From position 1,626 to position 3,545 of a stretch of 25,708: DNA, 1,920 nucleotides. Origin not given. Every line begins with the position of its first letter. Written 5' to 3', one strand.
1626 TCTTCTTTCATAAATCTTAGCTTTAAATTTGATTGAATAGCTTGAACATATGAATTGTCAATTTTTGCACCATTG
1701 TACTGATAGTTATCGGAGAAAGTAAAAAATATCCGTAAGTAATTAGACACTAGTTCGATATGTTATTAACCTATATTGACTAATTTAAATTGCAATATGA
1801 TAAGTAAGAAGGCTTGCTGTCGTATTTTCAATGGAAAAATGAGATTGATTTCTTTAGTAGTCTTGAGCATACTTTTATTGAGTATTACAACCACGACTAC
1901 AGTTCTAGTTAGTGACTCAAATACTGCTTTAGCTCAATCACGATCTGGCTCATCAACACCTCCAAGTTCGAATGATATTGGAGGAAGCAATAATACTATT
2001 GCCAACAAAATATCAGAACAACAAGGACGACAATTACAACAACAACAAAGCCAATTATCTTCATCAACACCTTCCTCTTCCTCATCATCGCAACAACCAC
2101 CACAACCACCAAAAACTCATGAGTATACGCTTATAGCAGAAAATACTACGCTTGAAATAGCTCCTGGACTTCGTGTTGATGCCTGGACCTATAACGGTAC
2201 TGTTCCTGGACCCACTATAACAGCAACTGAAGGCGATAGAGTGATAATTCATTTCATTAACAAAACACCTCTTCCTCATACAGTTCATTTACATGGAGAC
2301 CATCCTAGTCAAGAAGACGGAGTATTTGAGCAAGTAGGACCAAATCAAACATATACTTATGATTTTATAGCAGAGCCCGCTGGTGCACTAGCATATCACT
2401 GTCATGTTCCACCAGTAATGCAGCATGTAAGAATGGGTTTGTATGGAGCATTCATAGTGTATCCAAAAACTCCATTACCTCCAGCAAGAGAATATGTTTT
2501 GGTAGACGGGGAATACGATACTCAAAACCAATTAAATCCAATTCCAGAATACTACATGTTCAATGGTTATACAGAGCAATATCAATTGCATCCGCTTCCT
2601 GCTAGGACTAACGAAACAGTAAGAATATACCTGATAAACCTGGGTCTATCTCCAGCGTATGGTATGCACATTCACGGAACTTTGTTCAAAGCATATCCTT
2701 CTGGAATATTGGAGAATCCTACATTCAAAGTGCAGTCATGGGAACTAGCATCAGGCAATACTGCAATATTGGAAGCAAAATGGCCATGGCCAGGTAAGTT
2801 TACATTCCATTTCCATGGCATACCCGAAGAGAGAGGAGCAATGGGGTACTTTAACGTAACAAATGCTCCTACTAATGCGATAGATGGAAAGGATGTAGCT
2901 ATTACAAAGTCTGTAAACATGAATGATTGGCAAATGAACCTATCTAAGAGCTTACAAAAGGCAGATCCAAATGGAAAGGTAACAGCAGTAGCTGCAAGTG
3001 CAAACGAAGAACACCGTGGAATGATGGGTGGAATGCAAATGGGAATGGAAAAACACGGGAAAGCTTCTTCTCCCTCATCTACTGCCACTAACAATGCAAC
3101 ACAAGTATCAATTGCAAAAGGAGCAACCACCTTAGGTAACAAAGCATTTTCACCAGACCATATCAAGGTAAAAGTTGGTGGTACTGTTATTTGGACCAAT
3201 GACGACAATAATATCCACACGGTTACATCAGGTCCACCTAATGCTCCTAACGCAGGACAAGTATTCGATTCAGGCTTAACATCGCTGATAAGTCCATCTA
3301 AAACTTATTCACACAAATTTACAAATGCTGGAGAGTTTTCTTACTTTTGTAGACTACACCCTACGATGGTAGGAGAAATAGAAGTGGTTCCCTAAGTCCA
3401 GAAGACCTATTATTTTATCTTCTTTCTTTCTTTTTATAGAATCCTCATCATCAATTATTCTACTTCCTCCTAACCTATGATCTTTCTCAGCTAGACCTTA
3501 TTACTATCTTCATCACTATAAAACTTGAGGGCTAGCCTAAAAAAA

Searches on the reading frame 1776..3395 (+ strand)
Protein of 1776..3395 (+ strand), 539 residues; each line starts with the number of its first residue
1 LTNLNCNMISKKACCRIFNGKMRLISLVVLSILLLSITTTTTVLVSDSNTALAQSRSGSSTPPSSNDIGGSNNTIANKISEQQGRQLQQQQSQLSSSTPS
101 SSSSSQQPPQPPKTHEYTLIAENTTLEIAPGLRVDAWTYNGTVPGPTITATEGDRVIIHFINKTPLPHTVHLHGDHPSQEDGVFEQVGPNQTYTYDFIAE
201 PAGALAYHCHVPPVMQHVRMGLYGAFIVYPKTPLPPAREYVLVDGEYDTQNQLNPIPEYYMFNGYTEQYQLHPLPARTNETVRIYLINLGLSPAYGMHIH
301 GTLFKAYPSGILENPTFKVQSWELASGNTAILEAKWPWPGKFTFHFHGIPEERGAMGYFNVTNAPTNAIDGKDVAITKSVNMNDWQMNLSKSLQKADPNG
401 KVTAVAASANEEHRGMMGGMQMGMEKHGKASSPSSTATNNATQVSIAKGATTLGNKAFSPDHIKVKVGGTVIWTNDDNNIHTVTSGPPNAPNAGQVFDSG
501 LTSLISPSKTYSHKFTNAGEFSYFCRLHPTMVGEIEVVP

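Call 12: search_protein_families(library=pfam, proteins=[window:1776-3395:+], max_evalue=0.01)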
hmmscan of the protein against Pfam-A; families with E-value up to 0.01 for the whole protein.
window:1776-3395:+ (539 aa): 5 families
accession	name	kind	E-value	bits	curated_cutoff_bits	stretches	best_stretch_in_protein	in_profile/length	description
PF07732.21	Cu-oxidase_3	-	8.1e-25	87.7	21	1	123-231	4-117/119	Multicopper oxidase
PF07731.20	Cu-oxidase_2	-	6.1e-17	62.1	20.4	3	186-231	94-136/137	Multicopper oxidase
PF00127.26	Copper-bind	-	5.6e-11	43.2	21.2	1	457-537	13-98/99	Copper binding proteins, plastocyanin/azurin family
PF13473.12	Cupredoxin_1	-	8.7e-08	32.6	27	1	449-535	23-102/104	Cupredoxin-like domain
PF00394.28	Cu-oxidase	-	0.00021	21.9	21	0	251-334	30-122/157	Multicopper oxidase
